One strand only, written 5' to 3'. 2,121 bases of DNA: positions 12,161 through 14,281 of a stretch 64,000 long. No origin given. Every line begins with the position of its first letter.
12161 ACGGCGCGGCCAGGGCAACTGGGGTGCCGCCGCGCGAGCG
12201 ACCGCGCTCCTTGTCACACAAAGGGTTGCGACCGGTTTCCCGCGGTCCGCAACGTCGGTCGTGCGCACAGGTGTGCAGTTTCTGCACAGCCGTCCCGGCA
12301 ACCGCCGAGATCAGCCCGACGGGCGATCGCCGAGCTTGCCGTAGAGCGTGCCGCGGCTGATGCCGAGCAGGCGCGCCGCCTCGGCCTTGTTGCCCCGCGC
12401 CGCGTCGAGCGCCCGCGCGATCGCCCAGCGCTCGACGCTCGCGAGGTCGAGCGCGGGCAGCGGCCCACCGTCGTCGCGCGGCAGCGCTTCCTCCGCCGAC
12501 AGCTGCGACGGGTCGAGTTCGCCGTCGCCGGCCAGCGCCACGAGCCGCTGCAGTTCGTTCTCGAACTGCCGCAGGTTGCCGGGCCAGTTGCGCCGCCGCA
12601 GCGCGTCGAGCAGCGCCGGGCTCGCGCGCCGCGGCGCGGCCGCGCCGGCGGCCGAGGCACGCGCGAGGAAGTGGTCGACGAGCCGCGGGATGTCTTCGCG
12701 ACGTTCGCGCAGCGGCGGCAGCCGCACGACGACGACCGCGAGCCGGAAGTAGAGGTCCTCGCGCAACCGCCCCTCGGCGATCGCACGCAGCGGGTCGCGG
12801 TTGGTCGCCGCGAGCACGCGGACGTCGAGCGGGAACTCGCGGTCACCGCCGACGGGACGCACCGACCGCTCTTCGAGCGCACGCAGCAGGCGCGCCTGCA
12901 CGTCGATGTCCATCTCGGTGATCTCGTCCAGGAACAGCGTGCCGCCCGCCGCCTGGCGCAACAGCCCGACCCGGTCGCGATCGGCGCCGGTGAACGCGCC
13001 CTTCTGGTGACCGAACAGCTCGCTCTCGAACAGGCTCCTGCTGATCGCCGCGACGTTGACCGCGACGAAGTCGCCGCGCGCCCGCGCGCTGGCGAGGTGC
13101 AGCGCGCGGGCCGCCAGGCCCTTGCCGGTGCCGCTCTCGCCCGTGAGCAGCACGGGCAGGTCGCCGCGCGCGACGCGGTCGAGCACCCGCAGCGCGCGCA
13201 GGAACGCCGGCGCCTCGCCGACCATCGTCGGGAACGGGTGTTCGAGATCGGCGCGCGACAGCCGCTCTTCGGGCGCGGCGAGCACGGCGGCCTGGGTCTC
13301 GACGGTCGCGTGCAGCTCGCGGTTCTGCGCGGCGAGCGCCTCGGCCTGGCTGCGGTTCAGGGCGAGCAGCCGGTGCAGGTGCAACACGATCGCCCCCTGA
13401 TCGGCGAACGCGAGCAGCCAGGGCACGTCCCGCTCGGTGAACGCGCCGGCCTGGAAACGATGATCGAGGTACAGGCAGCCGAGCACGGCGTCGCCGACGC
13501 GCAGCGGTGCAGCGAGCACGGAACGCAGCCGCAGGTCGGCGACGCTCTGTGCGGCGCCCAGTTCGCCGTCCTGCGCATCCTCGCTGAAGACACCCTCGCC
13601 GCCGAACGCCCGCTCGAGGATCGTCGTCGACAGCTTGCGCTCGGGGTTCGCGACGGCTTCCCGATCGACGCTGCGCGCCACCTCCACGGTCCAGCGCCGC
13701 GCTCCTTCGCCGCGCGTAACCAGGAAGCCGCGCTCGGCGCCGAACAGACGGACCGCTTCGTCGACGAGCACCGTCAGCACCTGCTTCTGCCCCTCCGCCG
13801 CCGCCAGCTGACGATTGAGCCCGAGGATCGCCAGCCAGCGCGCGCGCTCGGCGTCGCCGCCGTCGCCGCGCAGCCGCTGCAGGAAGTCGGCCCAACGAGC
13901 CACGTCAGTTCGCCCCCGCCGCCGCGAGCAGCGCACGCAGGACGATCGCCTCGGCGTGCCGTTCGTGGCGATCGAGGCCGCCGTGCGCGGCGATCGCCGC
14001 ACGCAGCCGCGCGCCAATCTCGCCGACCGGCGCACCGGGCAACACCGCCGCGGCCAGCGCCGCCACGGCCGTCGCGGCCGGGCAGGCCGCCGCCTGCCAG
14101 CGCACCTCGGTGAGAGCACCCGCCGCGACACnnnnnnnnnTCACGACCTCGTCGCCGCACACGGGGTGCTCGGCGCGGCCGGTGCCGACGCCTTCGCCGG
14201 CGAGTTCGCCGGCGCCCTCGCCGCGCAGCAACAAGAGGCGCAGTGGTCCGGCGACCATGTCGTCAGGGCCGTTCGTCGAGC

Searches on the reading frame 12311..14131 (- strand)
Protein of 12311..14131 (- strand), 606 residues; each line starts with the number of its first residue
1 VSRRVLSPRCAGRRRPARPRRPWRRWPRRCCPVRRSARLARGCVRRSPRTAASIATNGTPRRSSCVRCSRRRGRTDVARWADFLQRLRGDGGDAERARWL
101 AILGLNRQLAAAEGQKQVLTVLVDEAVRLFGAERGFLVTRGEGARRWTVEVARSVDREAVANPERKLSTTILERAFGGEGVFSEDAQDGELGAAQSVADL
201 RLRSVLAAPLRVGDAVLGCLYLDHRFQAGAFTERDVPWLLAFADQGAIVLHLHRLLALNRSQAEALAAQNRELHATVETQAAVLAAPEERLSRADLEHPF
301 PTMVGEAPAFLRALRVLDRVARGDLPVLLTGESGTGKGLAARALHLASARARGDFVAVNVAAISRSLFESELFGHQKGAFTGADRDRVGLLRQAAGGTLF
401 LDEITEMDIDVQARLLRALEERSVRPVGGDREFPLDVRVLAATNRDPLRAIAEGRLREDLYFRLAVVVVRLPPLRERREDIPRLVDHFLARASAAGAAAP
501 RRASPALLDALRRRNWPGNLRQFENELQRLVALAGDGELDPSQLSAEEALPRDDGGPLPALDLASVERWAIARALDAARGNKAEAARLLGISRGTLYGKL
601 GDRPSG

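Call 9: search_protein_families(library=pfam, proteins=[window:12311-14131:-])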
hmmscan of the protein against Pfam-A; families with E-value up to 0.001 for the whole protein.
window:12311-14131:- (606 aa): 11 families
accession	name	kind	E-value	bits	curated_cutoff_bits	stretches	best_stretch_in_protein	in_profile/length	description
PF00158.32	Sigma54_activat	-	2.6e-62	209.9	20.2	1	303-469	1-167/168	Sigma-54 interaction domain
PF25601.1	AAA_lid_14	-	9.5e-19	67.5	27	1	475-547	1-73/87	AAA+ ATPase lid domain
PF14532.12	Sigma54_activ_2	-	1.6e-16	61.3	25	1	304-474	1-138/138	Sigma-54 interaction domain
PF13185.12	GAF_2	-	5.1e-12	46.6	28.6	1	116-251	5-136/136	GAF domain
PF02954.25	HTH_8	-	6.5e-12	45.4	22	1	563-600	2-39/42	Bacterial regulatory protein, Fis family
PF01590.32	GAF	-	2.5e-11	44.7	22.4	1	117-250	4-133/133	GAF domain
PF13492.12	GAF_3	-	1.7e-09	38.6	27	1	116-249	3-126/129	GAF domain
PF07728.20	AAA_5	-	4.4e-09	36.9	22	1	326-447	1-125/139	AAA domain (dynein-related subfamily)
PF01078.27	Mg_chelatase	-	2e-06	27.8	20.3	1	314-447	12-160/207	Magnesium chelatase, subunit ChlI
PF00004.35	AAA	-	4.5e-05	24.3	21.2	1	327-462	1-129/131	ATPase family associated with various cellular activities (AAA)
PF13384.12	HTH_23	-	0.00082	19.6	24.6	0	566-597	5-35/50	Homeodomain-like domain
